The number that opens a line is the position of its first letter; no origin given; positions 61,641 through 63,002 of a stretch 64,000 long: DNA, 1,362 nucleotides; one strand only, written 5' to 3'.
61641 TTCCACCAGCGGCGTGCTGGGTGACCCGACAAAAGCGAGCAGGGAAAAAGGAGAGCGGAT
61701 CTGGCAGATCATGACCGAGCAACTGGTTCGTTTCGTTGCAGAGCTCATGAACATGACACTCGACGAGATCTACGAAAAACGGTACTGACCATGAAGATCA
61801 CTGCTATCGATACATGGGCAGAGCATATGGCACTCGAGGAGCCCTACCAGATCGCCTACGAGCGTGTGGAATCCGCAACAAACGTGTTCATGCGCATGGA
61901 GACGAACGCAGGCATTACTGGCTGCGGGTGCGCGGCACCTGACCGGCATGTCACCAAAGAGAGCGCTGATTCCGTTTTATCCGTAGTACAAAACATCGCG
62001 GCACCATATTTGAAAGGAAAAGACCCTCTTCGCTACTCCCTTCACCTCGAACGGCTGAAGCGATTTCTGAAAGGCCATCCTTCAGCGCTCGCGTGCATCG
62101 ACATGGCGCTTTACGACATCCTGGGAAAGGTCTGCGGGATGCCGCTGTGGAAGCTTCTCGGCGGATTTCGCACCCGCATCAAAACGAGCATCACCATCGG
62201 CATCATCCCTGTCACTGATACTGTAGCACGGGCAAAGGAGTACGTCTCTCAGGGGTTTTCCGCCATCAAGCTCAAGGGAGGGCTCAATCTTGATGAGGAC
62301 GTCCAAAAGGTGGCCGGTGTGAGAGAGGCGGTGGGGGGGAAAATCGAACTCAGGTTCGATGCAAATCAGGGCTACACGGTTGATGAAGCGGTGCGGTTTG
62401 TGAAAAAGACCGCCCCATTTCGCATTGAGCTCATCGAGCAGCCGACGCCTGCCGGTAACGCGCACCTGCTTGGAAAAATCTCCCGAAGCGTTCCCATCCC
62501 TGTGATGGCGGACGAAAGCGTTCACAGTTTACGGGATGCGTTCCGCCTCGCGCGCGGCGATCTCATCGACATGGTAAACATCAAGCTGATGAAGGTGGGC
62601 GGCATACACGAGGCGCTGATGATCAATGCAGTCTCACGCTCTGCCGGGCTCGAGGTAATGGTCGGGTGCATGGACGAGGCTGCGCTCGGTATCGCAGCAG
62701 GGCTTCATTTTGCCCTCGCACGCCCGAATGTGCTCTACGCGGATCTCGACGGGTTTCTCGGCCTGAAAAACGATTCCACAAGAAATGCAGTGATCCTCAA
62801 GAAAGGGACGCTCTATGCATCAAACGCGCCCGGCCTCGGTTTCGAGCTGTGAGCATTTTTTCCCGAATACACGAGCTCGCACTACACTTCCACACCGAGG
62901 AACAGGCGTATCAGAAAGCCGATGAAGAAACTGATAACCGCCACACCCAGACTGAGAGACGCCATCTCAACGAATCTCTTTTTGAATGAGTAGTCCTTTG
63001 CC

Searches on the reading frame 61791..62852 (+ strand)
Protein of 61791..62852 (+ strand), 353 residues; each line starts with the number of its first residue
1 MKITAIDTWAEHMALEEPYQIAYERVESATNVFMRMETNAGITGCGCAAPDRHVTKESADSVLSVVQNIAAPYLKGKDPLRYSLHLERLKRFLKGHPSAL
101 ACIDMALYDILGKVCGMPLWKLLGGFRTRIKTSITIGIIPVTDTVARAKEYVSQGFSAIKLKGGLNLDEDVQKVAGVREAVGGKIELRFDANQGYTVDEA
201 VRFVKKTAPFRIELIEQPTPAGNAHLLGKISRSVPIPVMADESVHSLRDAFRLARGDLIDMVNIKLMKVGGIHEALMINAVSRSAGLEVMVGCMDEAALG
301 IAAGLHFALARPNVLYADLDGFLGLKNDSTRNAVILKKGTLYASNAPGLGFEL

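Call 3: search_protein_families(library=pfam, proteins=[window:61791-62852:+], max_evalue=0.01)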
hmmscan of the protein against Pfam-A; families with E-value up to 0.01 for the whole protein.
window:61791-62852:+ (353 aa): 3 families
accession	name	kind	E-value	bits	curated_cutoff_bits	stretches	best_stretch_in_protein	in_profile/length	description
PF13378.12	MR_MLE_C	-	3.9e-53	180.8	29.4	1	144-353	2-215/219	Enolase C-terminal domain-like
PF02746.21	MR_MLE_N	-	4.8e-20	72.4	22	1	9-124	7-117/117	Mandelate racemase / muconate lactonizing enzyme, N-terminal domain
PF07476.17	MAAL_C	-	0.00081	19.1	27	1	184-310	80-215/249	Methylaspartate ammonia-lyase C-terminus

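Call 4: search_protein_families(library=ncbifam, proteins=[window:61791-62852:+], max_evalue=0.01)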
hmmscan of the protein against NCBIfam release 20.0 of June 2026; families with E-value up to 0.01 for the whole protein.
window:61791-62852:+ (353 aa): 18 families
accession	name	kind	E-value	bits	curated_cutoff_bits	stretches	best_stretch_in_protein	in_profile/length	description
NF041118.1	A_G_epim_Thtga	equivalog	1.2e-67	228.5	500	1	1-333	1-331/341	L-Ala-D/L-Glu epimerase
TIGR02534.1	mucon_cyclo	subfamily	2e-55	188.3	334.95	1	15-353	13-357/368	muconate/chloromuconate family cycloisomerase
NF042940.1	racemase_DgcA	equivalog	2.1e-47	161.9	400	1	10-341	5-314/323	N-acetyl-D-Glu racemase DgcA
NF043002.1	HProlDhtase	equivalog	1.2e-38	133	500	1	1-351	1-352/366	cis-3-hydroxy-L-proline dehydratase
TIGR01928.1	menC_lowGC_arch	equivalog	3.4e-36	124.9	200.65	1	13-312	5-299/325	o-succinylbenzoate synthase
NF010624.0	PRK14017.1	equivalog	2e-35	122.6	311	1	31-320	15-312/382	galactonate dehydratase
NF040866.1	AraD_Arch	equivalog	3.7e-33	115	650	1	98-352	102-360/372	arabinonate dehydratase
NF043051.1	ManoateDhtManD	equivalog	3.5e-31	108.4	550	2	174-352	195-374/403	D-mannonate dehydratase ManD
NF011708.0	PRK15129.1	equivalog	1.9e-29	102.7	343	1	6-339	4-317/321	L-Ala-D/L-Glu epimerase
NF011654.0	PRK15072.1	subfamily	1.9e-29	102.7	430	2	173-352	195-375/404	D-galactonate dehydratase family protein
NF047820.1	TalGalacDh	equivalog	4.1e-28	98.4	500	1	98-304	106-316/371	L-talarate/galactarate dehydratase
NF040790.2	glucon_galact_dh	equivalog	4.7e-25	88.2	750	1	30-352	24-360/390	bifunctional D-gluconate/D-galactonate dehydratase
NF002782.0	PRK02901.1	equivalog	2.2e-24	86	288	1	127-318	76-265/328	o-succinylbenzoate synthase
TIGR01927.1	menC_gam_Gplu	equivalog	1.7e-18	67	130.55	1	21-308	13-279/307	o-succinylbenzoate synthase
NF011968.0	PRK15440.1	equivalog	1.2e-15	57.3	393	1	99-289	125-316/395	L-rhamnonate dehydratase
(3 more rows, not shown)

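Call 41: search_solved_structures(query=window:61791-62852:+, max_evalue=1e-20)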
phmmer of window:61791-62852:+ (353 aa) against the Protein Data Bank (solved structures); distinct sequences matched with E-value up to 1e-20: 71 (the best 60 are shown).
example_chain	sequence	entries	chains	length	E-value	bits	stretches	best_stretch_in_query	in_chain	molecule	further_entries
1jpm_A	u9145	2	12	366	3.4e-68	233.3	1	1-351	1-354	L-Ala-D/L-Glu Epimerase | similar to chloromuconate cycloisomerase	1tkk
3rit_A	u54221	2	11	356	1.4e-67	231.2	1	1-351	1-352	Dipeptide epimerase | Putative chloromuconate cycloisomerase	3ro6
3jva_A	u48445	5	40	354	1.5e-67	231.2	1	1-351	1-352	Dipeptide Epimerase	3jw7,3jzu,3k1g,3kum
2p88_A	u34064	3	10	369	5.8e-53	183.2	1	1-351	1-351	Mandelate racemase/muconate lactonizing enzyme family protein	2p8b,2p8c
2zad_A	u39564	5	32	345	2.7e-49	171.2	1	14-333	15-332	Muconate cycloisomerase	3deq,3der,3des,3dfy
3q45_A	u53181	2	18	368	5.4e-46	160.3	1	2-350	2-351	Mandelate racemase/muconate lactonizing enzyme family; possible chloromuconate cycloisomer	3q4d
3r0k_A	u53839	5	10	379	4.5e-45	157.3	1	23-353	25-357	Enzyme of enolase superfamily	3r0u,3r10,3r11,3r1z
1nu5_A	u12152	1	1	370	7.7e-39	136.8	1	1-351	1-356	Chloromuconate cycloisomerase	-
3ct2_A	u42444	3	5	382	1.1e-37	133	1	4-352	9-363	Muconate cycloisomerase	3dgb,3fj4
2qde_A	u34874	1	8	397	2.4e-37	131.9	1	30-353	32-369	Mandelate racemase/muconate lactonizing enzyme family protein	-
3u9i_A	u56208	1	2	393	2.7e-36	128.4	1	13-328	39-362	Mandelate racemase/muconate lactonizing enzyme, C-terminal domain protein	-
3s5s_A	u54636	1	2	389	3.6e-35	124.7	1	10-326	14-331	Mandelate racemase/muconate lactonizing enzyme family protein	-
3my9_A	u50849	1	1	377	1.5e-34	122.7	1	29-351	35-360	Muconate cycloisomerase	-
3fcp_A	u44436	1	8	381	4.3e-34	121.2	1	4-353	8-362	L-Ala-D/L-Glu epimerase, a muconate lactonizing enzyme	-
3eez_A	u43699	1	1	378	5.2e-34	120.9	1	1-313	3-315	putative Mandelate racemase/muconate lactonizing enzyme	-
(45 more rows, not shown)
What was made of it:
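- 61791..62852 (+): Enolase-superfamily dipeptide epimerase (353 aa). Last gene of the cassette. PDB hits: YkfB 1jpm E 3.4e-68, 3rit, 3jva (call 41).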

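Call 47: search_solved_structures(query=window:61791-62852:+, max_evalue=1e-60, show_alignments=1)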
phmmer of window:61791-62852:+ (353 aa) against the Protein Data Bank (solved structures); distinct sequences matched with E-value up to 1e-60: 3.
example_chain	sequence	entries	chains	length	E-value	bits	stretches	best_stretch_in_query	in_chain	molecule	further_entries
1jpm_A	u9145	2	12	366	3.4e-68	233.3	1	1-351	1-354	L-Ala-D/L-Glu Epimerase | similar to chloromuconate cycloisomerase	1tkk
3rit_A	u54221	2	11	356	1.4e-67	231.2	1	1-351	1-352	Dipeptide epimerase | Putative chloromuconate cycloisomerase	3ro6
3jva_A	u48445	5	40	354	1.5e-67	231.2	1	1-351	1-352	Dipeptide Epimerase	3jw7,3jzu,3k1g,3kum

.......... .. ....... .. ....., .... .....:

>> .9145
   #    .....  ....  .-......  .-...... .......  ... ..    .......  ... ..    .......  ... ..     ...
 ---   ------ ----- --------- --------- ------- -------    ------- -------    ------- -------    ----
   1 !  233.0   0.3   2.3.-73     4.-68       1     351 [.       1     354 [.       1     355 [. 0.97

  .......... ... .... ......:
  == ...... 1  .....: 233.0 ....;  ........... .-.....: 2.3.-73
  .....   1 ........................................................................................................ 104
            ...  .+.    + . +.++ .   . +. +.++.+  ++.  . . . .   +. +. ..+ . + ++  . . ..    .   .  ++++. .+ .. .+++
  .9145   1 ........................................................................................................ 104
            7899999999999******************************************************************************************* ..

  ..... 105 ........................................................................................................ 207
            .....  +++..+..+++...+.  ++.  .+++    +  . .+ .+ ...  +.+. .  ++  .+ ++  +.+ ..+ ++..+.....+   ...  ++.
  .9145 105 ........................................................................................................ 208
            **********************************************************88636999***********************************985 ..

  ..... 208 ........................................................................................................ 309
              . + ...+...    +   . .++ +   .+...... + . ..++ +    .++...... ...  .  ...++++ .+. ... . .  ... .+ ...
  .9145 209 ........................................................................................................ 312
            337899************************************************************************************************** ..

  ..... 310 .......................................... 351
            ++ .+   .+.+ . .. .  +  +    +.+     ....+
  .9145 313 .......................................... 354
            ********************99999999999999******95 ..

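Call 62: search_solved_structures(query=window:61791-62852:+, max_evalue=1e-60, show_alignments=3)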
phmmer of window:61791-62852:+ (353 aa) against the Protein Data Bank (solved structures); distinct sequences matched with E-value up to 1e-60: 3.
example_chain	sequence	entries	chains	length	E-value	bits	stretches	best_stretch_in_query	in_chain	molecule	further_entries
1jpm_A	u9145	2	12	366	3.4e-68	233.3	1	1-351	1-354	L-Ala-D/L-Glu Epimerase | similar to chloromuconate cycloisomerase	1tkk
3rit_A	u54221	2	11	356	1.4e-67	231.2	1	1-351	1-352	Dipeptide epimerase | Putative chloromuconate cycloisomerase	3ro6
3jva_A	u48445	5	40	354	1.5e-67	231.2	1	1-351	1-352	Dipeptide Epimerase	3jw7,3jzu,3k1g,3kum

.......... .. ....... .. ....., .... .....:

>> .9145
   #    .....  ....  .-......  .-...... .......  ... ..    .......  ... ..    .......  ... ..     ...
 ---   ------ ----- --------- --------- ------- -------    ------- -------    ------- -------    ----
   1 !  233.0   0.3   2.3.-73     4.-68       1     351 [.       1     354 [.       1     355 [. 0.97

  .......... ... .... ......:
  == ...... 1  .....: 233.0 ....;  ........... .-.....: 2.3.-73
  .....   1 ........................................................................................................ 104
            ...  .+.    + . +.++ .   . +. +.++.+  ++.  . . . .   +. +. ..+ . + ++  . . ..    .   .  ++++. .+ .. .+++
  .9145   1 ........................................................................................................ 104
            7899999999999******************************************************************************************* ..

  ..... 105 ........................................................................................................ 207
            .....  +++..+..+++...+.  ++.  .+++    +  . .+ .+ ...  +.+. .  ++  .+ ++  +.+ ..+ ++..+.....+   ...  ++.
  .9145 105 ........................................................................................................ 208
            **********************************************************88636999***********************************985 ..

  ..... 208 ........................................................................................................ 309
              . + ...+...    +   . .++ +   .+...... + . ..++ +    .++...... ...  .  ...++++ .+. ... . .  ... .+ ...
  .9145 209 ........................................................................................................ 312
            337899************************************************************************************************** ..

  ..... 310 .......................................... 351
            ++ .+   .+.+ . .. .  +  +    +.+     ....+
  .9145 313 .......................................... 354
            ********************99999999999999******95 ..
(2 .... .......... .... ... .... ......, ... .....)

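Call 64: search_protein_families(library=padloc, proteins=[window:61791-62852:+], max_evalue=0.01)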
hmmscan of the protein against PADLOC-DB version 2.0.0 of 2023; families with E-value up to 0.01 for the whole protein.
window:61791-62852:+ (353 aa): 0 families
